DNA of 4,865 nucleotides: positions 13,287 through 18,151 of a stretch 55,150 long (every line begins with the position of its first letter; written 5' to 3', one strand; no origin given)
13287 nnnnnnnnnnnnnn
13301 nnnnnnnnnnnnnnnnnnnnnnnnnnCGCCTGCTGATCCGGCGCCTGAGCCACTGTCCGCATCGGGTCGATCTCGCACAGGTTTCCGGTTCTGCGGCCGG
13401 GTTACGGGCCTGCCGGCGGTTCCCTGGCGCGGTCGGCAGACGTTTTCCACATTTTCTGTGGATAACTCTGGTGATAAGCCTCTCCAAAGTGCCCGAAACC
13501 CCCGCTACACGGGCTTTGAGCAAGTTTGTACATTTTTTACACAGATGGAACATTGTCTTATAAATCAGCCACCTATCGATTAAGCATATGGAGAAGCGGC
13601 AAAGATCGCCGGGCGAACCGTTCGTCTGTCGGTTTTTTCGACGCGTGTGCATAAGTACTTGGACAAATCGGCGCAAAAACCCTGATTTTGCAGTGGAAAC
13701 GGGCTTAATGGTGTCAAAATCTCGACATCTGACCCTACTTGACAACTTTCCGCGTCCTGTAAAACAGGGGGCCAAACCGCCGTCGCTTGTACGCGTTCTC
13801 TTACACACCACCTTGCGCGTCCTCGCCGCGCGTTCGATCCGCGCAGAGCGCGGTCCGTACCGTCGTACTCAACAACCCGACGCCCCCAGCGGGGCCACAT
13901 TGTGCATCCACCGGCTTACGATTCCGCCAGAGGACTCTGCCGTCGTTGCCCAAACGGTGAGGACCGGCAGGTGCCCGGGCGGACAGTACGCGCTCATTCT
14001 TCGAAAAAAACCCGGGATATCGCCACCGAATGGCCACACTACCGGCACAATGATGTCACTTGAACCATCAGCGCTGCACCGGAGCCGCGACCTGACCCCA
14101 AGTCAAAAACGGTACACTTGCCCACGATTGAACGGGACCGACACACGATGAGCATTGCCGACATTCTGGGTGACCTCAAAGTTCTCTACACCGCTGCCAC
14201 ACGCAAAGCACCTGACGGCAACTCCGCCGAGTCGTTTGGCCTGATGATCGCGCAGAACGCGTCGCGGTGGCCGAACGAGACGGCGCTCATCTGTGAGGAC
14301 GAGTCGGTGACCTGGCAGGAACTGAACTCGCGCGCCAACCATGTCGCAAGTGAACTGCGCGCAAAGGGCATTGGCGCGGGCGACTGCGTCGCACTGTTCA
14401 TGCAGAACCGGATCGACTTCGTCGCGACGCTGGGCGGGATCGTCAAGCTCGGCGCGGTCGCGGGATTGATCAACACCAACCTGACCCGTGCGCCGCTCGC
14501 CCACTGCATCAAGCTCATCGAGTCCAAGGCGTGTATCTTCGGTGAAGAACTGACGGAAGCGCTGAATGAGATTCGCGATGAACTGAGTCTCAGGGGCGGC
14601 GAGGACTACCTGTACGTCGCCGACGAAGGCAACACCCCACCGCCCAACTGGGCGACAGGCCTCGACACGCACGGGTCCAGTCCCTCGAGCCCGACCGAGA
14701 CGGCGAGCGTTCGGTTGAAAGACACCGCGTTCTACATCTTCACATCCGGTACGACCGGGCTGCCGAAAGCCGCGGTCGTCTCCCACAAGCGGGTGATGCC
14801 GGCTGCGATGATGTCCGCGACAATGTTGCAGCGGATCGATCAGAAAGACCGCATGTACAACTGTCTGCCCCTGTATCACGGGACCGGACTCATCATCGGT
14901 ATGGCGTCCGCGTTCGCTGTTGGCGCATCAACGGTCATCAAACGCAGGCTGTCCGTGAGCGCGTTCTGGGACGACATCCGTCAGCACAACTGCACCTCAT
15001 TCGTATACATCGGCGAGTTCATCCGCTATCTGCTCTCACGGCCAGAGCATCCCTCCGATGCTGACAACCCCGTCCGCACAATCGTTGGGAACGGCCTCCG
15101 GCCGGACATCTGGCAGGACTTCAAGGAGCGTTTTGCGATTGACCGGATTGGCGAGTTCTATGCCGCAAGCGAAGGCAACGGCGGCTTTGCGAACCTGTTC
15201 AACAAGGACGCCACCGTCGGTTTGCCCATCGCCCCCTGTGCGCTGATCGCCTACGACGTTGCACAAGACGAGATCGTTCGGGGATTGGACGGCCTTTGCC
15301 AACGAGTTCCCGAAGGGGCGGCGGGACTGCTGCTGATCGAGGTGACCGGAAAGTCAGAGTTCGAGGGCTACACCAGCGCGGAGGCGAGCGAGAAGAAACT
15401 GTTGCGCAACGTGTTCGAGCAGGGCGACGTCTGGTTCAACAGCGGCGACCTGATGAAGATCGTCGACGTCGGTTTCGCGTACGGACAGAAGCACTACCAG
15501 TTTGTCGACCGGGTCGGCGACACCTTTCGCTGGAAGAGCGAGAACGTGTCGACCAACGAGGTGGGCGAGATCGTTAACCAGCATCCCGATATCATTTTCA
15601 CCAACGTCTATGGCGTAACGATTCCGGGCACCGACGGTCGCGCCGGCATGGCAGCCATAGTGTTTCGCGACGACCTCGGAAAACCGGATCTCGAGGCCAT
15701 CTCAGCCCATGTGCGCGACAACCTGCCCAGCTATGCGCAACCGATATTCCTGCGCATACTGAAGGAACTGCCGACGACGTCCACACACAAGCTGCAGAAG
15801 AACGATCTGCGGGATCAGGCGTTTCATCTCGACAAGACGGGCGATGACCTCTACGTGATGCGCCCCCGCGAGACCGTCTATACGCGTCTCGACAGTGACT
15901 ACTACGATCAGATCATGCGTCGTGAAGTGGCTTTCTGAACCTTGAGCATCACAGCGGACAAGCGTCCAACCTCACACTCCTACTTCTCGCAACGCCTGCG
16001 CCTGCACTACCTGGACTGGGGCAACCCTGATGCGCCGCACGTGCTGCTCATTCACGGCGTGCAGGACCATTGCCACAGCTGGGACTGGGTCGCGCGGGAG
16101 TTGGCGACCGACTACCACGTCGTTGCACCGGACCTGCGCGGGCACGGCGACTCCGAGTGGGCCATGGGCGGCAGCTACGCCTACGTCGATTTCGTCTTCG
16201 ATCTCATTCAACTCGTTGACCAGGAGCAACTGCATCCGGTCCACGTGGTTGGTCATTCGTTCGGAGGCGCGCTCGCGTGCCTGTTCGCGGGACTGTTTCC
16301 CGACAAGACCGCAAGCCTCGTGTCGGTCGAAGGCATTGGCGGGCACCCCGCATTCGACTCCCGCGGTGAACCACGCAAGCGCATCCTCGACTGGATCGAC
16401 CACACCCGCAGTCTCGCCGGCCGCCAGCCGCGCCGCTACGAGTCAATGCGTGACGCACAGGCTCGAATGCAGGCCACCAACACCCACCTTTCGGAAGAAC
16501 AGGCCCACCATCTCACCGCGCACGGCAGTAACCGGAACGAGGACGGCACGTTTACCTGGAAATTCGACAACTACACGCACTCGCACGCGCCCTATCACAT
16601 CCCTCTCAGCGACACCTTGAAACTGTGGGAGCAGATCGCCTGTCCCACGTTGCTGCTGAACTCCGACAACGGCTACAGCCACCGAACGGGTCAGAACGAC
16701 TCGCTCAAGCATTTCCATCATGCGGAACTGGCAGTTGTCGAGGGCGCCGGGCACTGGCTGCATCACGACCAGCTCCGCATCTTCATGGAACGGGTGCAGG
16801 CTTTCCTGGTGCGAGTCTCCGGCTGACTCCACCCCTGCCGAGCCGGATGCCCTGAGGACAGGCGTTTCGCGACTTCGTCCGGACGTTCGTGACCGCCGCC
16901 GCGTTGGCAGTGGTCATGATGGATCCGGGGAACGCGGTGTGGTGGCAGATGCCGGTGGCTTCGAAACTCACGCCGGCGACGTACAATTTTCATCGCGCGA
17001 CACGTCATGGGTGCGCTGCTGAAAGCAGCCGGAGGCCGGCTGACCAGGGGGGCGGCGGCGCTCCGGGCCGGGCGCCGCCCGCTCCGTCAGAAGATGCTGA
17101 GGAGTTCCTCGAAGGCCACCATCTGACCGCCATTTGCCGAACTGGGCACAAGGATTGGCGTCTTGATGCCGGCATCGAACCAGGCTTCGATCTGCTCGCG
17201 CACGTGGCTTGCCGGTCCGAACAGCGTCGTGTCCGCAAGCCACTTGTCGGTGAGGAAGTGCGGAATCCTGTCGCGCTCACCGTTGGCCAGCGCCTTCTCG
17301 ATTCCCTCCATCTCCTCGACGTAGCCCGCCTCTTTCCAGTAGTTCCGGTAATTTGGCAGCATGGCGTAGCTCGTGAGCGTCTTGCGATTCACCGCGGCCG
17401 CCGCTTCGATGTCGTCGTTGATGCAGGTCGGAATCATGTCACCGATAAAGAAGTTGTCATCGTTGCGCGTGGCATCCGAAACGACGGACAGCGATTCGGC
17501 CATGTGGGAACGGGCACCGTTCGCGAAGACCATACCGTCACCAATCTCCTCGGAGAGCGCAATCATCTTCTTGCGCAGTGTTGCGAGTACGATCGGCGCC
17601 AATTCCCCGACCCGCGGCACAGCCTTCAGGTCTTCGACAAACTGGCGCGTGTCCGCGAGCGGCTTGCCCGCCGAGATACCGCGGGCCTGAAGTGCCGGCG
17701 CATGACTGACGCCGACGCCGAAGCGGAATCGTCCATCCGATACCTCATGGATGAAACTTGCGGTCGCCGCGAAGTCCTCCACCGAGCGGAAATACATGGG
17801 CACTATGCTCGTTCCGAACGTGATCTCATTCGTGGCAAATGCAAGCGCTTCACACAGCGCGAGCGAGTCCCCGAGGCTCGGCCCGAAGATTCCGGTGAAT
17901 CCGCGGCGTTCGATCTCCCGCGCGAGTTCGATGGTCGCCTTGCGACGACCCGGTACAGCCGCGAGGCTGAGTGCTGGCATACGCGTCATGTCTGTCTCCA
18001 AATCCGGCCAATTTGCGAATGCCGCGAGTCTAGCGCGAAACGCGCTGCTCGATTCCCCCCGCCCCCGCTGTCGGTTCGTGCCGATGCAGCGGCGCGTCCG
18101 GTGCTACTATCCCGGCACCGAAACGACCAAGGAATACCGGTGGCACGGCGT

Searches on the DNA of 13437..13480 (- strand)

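Call 77: search_dna_similar(query=window:13437-13480:-, collection=ecoli_genomes, mode=distant, max_evalue=10, max_rows=6)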
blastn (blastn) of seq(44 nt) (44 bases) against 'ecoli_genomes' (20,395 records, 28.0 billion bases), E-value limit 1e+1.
Records with a match: 5; places in all: 5; records where one place covers at least 80% of the query: 0.
Genomes with a match: 5 of 5426; with a place that covers at least 80% of the query: 0. Places per genome that has any: lowest 1, median 1, highest 1. On chromosomes: 0 places; on plasmids: 5.
Best place of each record, by identity: 90-95% 5.
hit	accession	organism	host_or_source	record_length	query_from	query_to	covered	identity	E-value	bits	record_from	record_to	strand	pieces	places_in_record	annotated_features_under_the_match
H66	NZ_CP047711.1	Escherichia coli strain Eco-15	not applicable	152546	16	39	55%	91.7%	8e+0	36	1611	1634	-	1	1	none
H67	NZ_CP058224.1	Escherichia coli strain 550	Homo sapiens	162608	16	39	55%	91.7%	8e+0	36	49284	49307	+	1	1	none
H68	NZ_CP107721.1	Escherichia coli strain 2021CK-01361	Homo sapiens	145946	16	39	55%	91.7%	8e+0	36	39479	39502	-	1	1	none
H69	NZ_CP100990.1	Escherichia coli strain ET210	Hoplobatrachus rugulosus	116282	16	39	55%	91.7%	8e+0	36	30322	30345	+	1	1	none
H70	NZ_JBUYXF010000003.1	Escherichia coli strain F5446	Homo sapiens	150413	16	39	55%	91.7%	8e+0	36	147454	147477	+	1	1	none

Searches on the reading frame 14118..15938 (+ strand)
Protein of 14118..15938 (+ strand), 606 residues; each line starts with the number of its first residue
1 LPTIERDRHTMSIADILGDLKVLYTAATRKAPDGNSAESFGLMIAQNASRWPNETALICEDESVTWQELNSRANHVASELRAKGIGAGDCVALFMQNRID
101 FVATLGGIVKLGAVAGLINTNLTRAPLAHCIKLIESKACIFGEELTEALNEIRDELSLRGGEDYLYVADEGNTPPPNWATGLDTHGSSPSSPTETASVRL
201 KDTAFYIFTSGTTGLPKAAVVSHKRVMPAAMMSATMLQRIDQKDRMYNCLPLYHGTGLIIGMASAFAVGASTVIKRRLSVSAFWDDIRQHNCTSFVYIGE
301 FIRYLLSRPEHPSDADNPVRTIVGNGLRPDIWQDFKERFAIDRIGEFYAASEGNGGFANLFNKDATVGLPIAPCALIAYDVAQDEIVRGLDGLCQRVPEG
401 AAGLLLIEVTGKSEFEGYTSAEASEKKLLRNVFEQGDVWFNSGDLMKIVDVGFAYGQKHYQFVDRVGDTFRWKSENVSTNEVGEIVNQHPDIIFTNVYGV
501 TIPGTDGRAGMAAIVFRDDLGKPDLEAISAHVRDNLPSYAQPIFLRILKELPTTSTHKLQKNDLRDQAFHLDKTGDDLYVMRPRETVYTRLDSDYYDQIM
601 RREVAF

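Call 54: search_protein_families(library=pfam, proteins=[window:14118-15938:+], max_evalue=0.001)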
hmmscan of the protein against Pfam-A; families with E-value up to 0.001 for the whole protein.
window:14118-15938:+ (606 aa): 2 families
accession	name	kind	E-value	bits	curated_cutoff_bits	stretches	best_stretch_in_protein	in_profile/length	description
PF00501.34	AMP-binding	-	3e-61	207.8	29.9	1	45-387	2-364/384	AMP-binding enzyme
PF13193.12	AMP-binding_C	-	1e-09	39.6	24.5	1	481-558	1-76/76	AMP-binding enzyme C-terminal domain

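Call 88: search_protein_families(library=ncbifam, proteins=[window:14118-15938:+], max_evalue=0.00001)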
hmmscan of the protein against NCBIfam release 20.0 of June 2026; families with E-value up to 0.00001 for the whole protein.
window:14118-15938:+ (606 aa): 98 families (the best 25 are shown)
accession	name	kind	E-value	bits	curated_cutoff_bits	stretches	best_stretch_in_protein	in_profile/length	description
NF006134.1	PRK08279.1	equivalog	5.5e-212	705.5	625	1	24-604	30-603/605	long-chain-acyl-CoA synthetase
NF038342.1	FACL_FadD6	exception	1.8e-154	515.3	975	1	31-600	33-579/584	long-chain-acyl-CoA synthetase FadD6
NF004808.0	PRK06155.1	equivalog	1.3e-73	248.1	722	1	36-570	19-524/542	ATP-dependent acyl-CoA ligase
NF004837.0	PRK06187.1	subfamily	6.1e-64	216.2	476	1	39-568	9-522/531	long-chain-fatty-acid--CoA ligase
NF052587.1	SterCoASynCasI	equivalog_domain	8.4e-62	209.4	900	1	59-581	23-518/550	steroid-22-oyl-CoA synthetase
NF006182.0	PRK08316.1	subfamily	4.9e-53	180.4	663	1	38-568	11-517/523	fatty acyl-CoA synthetase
NF005897.1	PRK07867.1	exception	9.7e-50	169.7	850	1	59-567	20-484/496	long-chain-fatty-acid--CoA ligase FadD17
NF005947.1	PRK08008.1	equivalog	1.3e-43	149.4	651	1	43-564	12-517/518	crotonobetaine/carnitine-CoA ligase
NF004114.0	PRK05605.1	equivalog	1.7e-42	145.5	766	3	183-294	203-315/575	long-chain-fatty-acid--CoA ligase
NF005676.0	PRK07470.1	equivalog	3e-42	145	774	1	40-568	22-529/544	acyl-CoA synthetase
NF005898.0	PRK07868.1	equivalog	3.5e-42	144.2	925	1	39-600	448-986/994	acyl-CoA synthetase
NF009927.1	PRK13388.1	exception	3.9e-42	144.4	800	1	55-590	17-522/523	fatty-acid--CoA ligase FadD1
NF006181.0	PRK08314.1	subfamily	5.9e-42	143.7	705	1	44-569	30-555/563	long-chain-fatty-acid--CoA ligase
NF052269.1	Staph_lig_FadD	equivalog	2.5e-41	141.6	650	1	61-566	25-491/499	long-chain-fatty-acid--CoA ligase FadD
NF004814.0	PRK06164.1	equivalog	3.6e-40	138.1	677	1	37-570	9-532/540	acyl-CoA synthetase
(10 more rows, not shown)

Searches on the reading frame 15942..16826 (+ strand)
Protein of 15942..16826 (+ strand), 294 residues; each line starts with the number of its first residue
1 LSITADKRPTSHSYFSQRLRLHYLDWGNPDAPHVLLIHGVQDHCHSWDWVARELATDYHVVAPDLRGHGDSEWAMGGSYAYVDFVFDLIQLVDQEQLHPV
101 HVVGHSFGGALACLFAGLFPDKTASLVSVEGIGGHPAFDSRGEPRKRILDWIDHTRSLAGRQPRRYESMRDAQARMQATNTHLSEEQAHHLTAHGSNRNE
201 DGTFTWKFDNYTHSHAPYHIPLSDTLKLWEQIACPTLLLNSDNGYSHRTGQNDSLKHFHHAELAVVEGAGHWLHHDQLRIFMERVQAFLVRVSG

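Call 54: search_protein_families(library=pfam, proteins=[window:15942-16826:+], max_evalue=0.001)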
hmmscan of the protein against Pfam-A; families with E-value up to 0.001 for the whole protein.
window:15942-16826:+ (294 aa): 5 families
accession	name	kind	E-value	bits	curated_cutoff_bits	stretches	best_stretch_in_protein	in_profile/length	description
PF00561.26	Abhydrolase_1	-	3.5e-23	83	25.8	1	32-276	1-243/245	alpha/beta hydrolase fold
PF12697.13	Abhydrolase_6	-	7.5e-23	82.8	26.3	1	34-276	1-209/217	Alpha/beta hydrolase family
PF12146.15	Hydrolase_4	-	3.4e-15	56.4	27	1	33-141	6-114/239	Serine aminopeptidase, S33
PF00975.26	Thioesterase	-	4.1e-05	24.3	26.4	1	35-117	4-85/226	Thioesterase domain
PF01764.32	Lipase_3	-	0.00011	22.5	22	1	87-118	52-83/140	Lipase (class 3)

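Call 88: search_protein_families(library=ncbifam, proteins=[window:15942-16826:+], max_evalue=0.00001)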
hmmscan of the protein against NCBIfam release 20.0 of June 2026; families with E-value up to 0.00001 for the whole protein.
window:15942-16826:+ (294 aa): 22 families
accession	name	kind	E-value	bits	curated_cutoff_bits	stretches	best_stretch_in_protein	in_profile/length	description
NF050089.1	i_nPHAscl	equivalog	3e-20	72.5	300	1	31-172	18-159/288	intracellular short-chain-length polyhydroxyalkanoate depolymerase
TIGR03056.1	bchO_mg_che_rel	equivalog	4.3e-19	68.6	172.55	1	22-131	19-128/278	alpha/beta fold hydrolase BchO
NF007954.0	PRK10673.1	equivalog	2.3e-18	66.4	399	1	33-129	18-112/255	esterase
NF011457.0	PRK14875.1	equivalog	3.4e-18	65.8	307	1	17-130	118-230/372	acetoin dehydrogenase dihydrolipoyllysine-residue acetyltransferase subunit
TIGR03695.1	menH_SHCHC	equivalog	8.6e-18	64.7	208.55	1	32-289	3-251/252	2-succinyl-6-hydroxy-2,4-cyclohexadiene-1-carboxylate synthase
NF051487.1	bifunc_PcaCD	exception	9.6e-18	64.4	430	1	28-289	169-411/413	bifunctional 4-carboxymuconolactone decarboxylase/3-oxoadipate enol-lactonase PcaCD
NF004514.1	PRK05855.1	equivalog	1.3e-17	63.6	455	1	17-129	8-124/578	SDR family oxidoreductase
NF051488.1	bifunc_PcaDC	exception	2.4e-17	63.1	390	1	26-147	7-124/375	bifunctional 3-oxoadipate enol-lactonase/4-carboxymuconolactone decarboxylase PcaDC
TIGR02427.1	protocat_pcaD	equivalog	5.4e-17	62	255.85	1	21-128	2-109/251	3-oxoadipate enol-lactonase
NF002938.0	PRK03592.1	equivalog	6.4e-17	61.8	241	1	19-292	20-292/298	haloalkane dehalogenase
NF045632.1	hydroxlase_HsaD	equivalog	2.5e-13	49.7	400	1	10-129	13-135/290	4,5:9,10-diseco-3-hydroxy-5,9,17-trioxoandrosta-1(10),2-diene-4-oate hydrolase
NF041759.1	mac_hydro_EstT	equivalog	4e-13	49.2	450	1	21-288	12-276/278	macrolide hydrolase EstT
NF052610.1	macro_16_ester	equivalog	1.3e-12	47.7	420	1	25-285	17-276/281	alpha/beta fold macrolide esterase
NF002043.0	PRK00870.1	subfamily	2.2e-12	47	265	1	16-131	31-148/302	haloalkane dehalogenase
NF008340.0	PRK11126.1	equivalog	4.1e-12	45.9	261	1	28-149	11-127/255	2-succinyl-6-hydroxy-2,4-cyclohexadiene-1-carboxylate synthase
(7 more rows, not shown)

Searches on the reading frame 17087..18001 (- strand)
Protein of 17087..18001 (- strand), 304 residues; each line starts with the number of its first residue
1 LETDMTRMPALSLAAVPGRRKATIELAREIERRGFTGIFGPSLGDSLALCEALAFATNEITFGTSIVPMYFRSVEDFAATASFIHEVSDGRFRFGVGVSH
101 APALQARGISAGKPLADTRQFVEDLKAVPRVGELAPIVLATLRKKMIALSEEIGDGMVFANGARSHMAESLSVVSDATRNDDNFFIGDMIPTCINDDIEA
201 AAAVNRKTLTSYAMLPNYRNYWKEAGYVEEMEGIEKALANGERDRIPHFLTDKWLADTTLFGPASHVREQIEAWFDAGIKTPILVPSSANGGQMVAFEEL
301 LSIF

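Call 54: search_protein_families(library=pfam, proteins=[window:17087-18001:-], max_evalue=0.001)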
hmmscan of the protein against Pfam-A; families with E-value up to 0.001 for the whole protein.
window:17087-18001:- (304 aa): 1 family
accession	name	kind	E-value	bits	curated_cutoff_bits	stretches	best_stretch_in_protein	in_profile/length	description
PF00296.26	Bac_luciferase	-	2.5e-30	106.3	27.9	1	19-280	21-313/314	Luciferase-like monooxygenase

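Call 88: search_protein_families(library=ncbifam, proteins=[window:17087-18001:-], max_evalue=0.00001)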
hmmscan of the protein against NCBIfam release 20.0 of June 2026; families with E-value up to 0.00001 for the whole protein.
window:17087-18001:- (304 aa): 11 families
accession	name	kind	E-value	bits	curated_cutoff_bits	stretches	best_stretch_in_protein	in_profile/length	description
TIGR04024.1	F420_NP1902A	hypoth_equivalog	4.9e-24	84.7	345.4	2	20-131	14-128/330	TIGR04024 family LLM class F420-dependent oxidoreductase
TIGR03620.1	F420_MSMEG_4141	subfamily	5e-23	81.8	219.8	1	18-230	15-218/280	TIGR03620 family F420-dependent LLM class oxidoreductase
TIGR03559.1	F420_Rv3520c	subfamily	5.7e-22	78.2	335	2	133-281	162-321/325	LLM class F420-dependent oxidoreductase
TIGR03564.1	F420_MSMEG_4879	subfamily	1.8e-20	73.7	234.25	2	24-129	2-110/265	TIGR03564 family F420-dependent LLM class oxidoreductase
TIGR03841.1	F420_Rv3093c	subfamily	1.2e-18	67.5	213.65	1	135-288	147-298/298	LLM class F420-dependent oxidoreductase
NF002619.0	PRK02271.1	equivalog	7.3e-14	51.8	276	1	50-127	46-123/329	5,10-methylenetetrahydromethanopterin reductase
TIGR03617.1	F420_MSMEG_2256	subfamily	2.9e-12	46.2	278.15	1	27-128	1-104/318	TIGR03617 family F420-dependent LLM class oxidoreductase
TIGR03857.1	F420_MSMEG_2249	hypoth_equivalog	2.5e-09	36.8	218.4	1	16-111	9-107/329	TIGR03857 family LLM class F420-dependent oxidoreductase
TIGR03555.1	F420_mer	equivalog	5e-07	29.4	348.7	0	51-125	45-119/325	5,10-methylenetetrahydromethanopterin reductase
TIGR03621.1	F420_MSMEG_2516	subfamily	1e-06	28.1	213.15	1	17-101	10-97/295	TIGR03621 family F420-dependent LLM class oxidoreductase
TIGR03619.1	F420_Rv2161c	subfamily_domain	9.2e-06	25.4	166.9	0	45-98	45-98/247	TIGR03619 family F420-dependent LLM class oxidoreductase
